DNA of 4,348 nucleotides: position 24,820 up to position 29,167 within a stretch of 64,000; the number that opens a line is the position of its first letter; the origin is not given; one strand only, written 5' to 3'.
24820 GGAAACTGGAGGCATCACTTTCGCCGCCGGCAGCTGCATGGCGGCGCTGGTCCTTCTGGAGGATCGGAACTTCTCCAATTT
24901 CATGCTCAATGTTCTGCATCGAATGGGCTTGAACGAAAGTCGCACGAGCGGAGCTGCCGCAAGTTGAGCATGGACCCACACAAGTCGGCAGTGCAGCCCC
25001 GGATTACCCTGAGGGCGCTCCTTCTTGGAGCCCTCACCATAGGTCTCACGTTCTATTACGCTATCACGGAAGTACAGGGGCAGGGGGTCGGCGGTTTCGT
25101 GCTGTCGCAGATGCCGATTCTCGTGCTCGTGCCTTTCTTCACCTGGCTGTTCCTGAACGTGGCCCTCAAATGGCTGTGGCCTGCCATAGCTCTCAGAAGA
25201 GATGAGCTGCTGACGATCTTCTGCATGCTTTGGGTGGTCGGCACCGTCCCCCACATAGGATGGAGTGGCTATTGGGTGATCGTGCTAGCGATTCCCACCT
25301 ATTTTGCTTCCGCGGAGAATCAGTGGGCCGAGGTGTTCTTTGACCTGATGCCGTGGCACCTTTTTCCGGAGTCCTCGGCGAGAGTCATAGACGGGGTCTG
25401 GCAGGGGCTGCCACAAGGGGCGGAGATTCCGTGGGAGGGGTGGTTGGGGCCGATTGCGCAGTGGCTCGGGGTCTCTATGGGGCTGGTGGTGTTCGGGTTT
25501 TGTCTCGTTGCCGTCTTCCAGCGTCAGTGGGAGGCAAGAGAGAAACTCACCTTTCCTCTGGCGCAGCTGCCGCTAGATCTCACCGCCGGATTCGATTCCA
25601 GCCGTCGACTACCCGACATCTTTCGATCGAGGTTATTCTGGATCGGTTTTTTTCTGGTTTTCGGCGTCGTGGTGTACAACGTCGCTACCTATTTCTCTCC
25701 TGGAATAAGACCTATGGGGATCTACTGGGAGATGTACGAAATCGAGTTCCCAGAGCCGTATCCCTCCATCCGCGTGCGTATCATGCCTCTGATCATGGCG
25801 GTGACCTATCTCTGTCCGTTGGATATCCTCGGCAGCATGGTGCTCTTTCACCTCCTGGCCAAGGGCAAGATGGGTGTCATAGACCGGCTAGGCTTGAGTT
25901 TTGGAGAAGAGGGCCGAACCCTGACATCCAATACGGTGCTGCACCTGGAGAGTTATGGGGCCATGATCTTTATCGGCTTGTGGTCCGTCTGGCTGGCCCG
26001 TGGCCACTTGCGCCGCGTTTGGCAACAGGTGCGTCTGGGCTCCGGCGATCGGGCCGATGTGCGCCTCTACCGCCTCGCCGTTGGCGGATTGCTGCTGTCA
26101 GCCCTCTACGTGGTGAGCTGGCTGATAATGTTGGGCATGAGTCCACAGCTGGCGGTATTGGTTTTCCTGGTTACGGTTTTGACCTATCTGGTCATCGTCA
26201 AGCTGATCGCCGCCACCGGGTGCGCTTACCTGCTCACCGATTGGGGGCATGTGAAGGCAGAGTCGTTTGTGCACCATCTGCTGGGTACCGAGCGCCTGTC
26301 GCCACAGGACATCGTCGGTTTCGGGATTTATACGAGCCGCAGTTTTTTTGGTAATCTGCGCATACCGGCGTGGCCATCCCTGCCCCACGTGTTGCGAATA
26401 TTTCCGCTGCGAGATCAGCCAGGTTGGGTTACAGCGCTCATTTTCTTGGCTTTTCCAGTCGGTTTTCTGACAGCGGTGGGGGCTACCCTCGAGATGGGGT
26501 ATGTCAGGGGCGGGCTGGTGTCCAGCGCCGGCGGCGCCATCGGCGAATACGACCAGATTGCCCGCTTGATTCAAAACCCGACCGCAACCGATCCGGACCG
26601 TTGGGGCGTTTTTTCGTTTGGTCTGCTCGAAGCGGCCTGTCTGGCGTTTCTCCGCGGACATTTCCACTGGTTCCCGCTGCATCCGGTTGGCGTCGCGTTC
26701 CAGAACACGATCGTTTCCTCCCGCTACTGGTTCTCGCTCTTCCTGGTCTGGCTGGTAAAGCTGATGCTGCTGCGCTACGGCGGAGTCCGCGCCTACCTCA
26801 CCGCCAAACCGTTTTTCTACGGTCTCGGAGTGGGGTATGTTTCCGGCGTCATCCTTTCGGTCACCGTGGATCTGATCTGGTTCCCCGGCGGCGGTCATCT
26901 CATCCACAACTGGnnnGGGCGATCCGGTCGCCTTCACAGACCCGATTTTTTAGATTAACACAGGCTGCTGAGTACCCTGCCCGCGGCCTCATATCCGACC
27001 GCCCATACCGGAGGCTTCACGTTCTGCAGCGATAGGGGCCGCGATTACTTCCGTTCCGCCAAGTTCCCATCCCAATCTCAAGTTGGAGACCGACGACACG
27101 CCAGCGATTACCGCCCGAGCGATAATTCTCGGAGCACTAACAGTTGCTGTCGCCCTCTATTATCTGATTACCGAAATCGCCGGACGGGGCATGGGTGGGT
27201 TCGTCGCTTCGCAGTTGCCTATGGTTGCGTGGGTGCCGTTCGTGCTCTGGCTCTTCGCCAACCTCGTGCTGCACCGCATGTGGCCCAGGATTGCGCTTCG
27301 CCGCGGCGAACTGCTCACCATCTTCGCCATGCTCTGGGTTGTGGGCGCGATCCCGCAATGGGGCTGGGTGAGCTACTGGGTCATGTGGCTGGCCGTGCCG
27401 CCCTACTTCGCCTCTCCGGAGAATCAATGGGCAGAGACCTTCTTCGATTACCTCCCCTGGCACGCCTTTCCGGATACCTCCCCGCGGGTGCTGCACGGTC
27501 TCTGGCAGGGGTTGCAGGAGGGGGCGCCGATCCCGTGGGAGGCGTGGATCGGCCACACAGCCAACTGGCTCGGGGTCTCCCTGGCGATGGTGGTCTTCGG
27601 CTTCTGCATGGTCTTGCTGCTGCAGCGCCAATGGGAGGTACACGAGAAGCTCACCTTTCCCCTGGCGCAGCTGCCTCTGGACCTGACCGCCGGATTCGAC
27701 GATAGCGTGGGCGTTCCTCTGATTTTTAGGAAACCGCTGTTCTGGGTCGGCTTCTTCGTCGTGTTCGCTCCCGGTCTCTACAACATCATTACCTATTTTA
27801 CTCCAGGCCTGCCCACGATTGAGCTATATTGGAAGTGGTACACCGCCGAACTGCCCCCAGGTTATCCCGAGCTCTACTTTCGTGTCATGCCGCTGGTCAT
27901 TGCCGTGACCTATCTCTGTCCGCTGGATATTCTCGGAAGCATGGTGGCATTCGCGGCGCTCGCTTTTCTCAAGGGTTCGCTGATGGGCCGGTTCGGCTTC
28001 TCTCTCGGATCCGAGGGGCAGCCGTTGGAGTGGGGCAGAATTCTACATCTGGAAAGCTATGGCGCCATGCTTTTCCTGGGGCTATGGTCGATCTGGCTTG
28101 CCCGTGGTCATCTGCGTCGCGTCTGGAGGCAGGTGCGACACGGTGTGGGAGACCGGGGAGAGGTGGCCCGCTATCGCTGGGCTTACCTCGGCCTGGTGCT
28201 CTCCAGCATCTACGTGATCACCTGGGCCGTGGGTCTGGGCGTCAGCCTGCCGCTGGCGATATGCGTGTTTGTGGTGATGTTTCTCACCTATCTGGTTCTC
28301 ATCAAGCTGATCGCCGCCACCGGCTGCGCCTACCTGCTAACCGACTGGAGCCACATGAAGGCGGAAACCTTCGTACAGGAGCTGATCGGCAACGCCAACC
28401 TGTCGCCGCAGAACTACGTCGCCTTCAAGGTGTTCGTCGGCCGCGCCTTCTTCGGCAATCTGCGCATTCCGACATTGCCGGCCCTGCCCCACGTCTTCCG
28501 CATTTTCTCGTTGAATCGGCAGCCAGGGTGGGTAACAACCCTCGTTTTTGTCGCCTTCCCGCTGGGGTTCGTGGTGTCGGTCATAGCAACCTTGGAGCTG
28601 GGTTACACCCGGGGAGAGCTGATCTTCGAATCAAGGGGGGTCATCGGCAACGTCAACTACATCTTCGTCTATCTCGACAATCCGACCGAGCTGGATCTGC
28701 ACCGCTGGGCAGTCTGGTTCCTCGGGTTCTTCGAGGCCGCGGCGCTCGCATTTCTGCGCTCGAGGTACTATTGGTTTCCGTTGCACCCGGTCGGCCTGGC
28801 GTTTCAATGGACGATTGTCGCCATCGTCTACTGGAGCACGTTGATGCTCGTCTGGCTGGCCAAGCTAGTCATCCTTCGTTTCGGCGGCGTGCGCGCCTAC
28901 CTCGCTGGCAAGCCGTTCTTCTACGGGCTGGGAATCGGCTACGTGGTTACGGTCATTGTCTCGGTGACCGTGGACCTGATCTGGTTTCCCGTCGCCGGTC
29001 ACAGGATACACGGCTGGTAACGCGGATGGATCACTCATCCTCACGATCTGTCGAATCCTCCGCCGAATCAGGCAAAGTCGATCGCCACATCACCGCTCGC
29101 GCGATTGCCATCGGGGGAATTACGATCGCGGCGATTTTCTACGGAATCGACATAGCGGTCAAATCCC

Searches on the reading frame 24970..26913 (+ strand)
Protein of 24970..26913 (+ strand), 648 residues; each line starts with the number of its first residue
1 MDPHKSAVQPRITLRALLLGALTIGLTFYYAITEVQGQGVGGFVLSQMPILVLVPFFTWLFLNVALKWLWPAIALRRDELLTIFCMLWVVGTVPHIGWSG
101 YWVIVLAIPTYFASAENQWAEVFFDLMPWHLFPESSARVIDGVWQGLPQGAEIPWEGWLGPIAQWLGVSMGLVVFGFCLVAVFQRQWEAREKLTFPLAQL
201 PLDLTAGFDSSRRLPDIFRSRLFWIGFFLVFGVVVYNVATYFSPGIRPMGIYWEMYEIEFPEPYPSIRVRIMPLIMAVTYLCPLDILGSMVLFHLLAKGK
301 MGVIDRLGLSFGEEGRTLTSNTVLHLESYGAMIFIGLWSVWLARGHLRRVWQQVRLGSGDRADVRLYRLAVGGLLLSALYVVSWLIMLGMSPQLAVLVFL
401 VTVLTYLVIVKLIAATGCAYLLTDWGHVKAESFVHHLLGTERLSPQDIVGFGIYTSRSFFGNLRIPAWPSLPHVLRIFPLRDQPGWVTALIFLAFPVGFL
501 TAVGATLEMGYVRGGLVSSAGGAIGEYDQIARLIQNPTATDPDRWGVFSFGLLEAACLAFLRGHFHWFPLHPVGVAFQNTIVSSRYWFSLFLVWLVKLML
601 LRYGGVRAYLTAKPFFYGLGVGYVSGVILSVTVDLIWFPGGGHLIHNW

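Call 5: search_protein_families(library=pfam, proteins=[window:24970-26913:+], max_evalue=0.01)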
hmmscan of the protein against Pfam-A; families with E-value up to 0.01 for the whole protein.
window:24970-26913:+ (648 aa): 2 families
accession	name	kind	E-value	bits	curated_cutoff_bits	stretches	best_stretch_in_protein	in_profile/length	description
PF20581.3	DUF6785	-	3.8e-84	283.5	25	1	13-514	1-498/498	Family of unknown function (DUF6785)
PF20580.3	DUF6784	-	5.3e-19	68.7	26.4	1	546-634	2-90/101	Domain of unknown function (DUF6784)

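Call 34: search_protein_families(library=pfam, proteins=[window:24970-26913:+], max_evalue=10)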
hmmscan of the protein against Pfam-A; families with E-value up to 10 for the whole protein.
window:24970-26913:+ (648 aa): 2 families
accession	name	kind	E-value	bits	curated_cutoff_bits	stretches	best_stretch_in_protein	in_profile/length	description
PF20581.3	DUF6785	-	3.8e-84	283.5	25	1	13-514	1-498/498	Family of unknown function (DUF6785)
PF20580.3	DUF6784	-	5.3e-19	68.7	26.4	1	546-634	2-90/101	Domain of unknown function (DUF6784)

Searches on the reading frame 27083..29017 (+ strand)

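Call 5: search_protein_families(library=pfam, proteins=[window:27083-29017:+], max_evalue=0.01)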
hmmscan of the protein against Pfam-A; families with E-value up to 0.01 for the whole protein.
window:27083-29017:+ (645 aa): 2 families
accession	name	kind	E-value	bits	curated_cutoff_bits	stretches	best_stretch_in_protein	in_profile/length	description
PF20581.3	DUF6785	-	1.1e-82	278.6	25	1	10-511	1-498/498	Family of unknown function (DUF6785)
PF20580.3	DUF6784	-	6.7e-17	62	26.4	1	544-633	3-92/101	Domain of unknown function (DUF6784)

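Call 34: search_protein_families(library=pfam, proteins=[window:27083-29017:+], max_evalue=10)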
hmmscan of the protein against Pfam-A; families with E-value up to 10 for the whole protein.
window:27083-29017:+ (645 aa): 2 families
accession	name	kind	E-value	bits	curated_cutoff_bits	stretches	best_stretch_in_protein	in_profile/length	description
PF20581.3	DUF6785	-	1.1e-82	278.6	25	1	10-511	1-498/498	Family of unknown function (DUF6785)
PF20580.3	DUF6784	-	6.7e-17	62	26.4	1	544-633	3-92/101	Domain of unknown function (DUF6784)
